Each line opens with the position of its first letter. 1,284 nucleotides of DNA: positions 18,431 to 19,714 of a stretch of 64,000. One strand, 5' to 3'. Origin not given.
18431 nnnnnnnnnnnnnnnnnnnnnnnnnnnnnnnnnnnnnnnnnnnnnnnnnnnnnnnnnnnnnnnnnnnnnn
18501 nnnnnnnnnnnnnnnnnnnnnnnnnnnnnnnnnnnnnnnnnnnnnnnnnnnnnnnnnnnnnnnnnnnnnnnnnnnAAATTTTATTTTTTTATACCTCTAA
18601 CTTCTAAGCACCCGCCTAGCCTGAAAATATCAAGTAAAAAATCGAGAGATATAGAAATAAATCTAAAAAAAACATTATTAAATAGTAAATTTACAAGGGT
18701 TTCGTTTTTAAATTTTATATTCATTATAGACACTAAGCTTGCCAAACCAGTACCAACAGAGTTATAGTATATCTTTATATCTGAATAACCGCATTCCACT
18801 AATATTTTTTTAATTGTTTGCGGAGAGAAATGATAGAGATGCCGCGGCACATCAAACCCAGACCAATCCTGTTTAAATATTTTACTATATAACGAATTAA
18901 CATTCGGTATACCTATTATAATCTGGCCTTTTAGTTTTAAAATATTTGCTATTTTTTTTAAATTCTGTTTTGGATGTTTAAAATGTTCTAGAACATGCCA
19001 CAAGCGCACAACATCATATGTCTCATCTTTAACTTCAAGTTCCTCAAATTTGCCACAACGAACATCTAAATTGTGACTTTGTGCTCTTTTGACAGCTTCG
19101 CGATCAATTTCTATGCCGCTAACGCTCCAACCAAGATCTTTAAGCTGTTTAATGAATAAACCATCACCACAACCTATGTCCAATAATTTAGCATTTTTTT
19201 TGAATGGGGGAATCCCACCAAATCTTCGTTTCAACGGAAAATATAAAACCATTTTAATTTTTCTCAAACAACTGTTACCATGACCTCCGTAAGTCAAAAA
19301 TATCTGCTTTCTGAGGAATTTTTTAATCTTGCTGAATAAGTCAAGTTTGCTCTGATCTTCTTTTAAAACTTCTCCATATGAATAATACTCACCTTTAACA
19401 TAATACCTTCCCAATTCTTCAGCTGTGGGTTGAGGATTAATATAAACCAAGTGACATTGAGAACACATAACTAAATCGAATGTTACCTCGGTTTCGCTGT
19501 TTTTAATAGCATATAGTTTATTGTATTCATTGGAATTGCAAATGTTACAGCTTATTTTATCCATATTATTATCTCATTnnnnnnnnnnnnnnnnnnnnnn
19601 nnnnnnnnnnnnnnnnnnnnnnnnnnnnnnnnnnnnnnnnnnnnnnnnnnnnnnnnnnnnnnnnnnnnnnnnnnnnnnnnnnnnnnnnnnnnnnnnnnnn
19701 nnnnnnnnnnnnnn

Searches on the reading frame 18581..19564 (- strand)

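Call 3: search_protein_families(library=pfam, proteins=[window:18581-19564:-], max_evalue=0.01)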
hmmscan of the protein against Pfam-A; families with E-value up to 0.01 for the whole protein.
window:18581-19564:- (327 aa): 12 families
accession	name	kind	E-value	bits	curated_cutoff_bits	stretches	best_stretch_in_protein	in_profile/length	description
PF13489.12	Methyltransf_23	-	4.6e-26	91.9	27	1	113-263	14-162/164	Methyltransferase domain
PF08241.18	Methyltransf_11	-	1.3e-19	71.1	21.2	1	128-217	1-95/95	Methyltransferase domain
PF13649.12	Methyltransf_25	-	2.4e-16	60.6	27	1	128-213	2-97/97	Methyltransferase domain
PF13847.12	Methyltransf_31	-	1.4e-14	54.4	27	1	122-221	2-113/145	Methyltransferase domain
PF08242.18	Methyltransf_12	-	4e-14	53.5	30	1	128-213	1-96/98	Methyltransferase domain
PF07021.18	MetW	-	1.4e-09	38.3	21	1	123-222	13-112/193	Methionine biosynthesis protein MetW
PF05219.18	DREV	-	5.3e-07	29.5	26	1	122-219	93-188/265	DREV methyltransferase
PF08003.17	Methyltransf_9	-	4.8e-05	22.9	23.8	1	118-270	111-270/315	Protein of unknown function (DUF1698)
PF01209.24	Ubie_methyltran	-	0.0012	18.6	20.1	1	147-217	81-151/233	ubiE/COQ5 methyltransferase family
PF00398.26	RrnaAD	-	0.0019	17.8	24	1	122-208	29-107/263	Ribosomal RNA adenine dimethylase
PF02353.26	CMAS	-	0.0067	16.2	27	0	123-216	62-163/273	Mycolic acid cyclopropane synthetase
PF24292.1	DUF7479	-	0.0095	16.5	27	0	3-44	2-43/60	Domain of unknown function (DUF7479)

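Call 4: search_protein_families(library=ncbifam, proteins=[window:18581-19564:-], max_evalue=0.01)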
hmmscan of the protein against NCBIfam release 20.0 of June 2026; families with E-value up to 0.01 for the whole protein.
window:18581-19564:- (327 aa): 32 families (the best 25 are shown)
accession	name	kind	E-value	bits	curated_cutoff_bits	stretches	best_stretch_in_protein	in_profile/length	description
TIGR01983.1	UbiG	equivalog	4.8e-16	58.7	102.95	1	123-221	49-155/228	bifunctional 2-polyprenyl-6-hydroxyphenol methylase/3-demethylubiquinol 3-O-methyltransferase UbiG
NF045667.1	MTase_DVU1556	equivalog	1e-11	44.7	155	1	118-217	17-119/213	DVU_1556 family methyltransferase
TIGR02072.1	BioC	equivalog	1.7e-09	37.8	184.95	1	123-265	34-176/244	malonyl-ACP O-methyltransferase BioC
TIGR02081.1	metW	equivalog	6.4e-09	35.6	189.5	1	123-222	13-112/194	methionine biosynthesis protein MetW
TIGR02021.1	BchM-ChlM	equivalog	2.4e-07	30.4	158.9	1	124-226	55-162/218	magnesium protoporphyrin IX methyltransferase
NF043040.1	corrin_prot_MT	hypoth_equivalog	3.4e-07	29.9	180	1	123-217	41-147/216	corrinoid protein-associated methyltransferase CpaM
TIGR00452.1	TIGR00452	equivalog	4.8e-06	25.6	275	1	123-267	117-269/316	tRNA 5-methoxyuridine(34)/uridine 5-oxyacetic acid(34) synthase CmoB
TIGR01934.1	MenG_MenH_UbiE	subfamily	5.5e-06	25.8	158.35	1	122-217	38-141/223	ubiquinone/menaquinone biosynthesis methyltransferase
NF004851.0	PRK06202.1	equivalog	2.4e-05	23.9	243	1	122-198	59-145/237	hypothetical protein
NF041255.1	mycofact_MftM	equivalog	3.4e-05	23.3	200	1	126-220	142-242/289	mycofactocin oligosaccharide methyltransferase MftM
TIGR04345.1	ovoA_Cterm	equivalog_domain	7.3e-05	22.4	170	1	180-255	132-206/242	putative 4-mercaptohistidine N1-methyltransferase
NF011650.0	PRK15068.1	equivalog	8.9e-05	21.5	209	1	124-225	123-233/324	tRNA 5-methoxyuridine(34)/uridine 5-oxyacetic acid(34) synthase CmoB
NF041536.1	ArsM_DUF2284_UU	exception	9.2e-05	20.9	575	1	122-217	75-180/459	arsenite methyltransferase/DUF2284 domain selenoprotein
NF007610.0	PRK10258.1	equivalog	0.00016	21.1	342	1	122-251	41-171/251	malonyl-ACP O-methyltransferase BioC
NF041537.1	ArsM_AhpD_UU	exception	0.00018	20.4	510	1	122-217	75-180/345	arsenite methyltransferase/AhpD domain selenoprotein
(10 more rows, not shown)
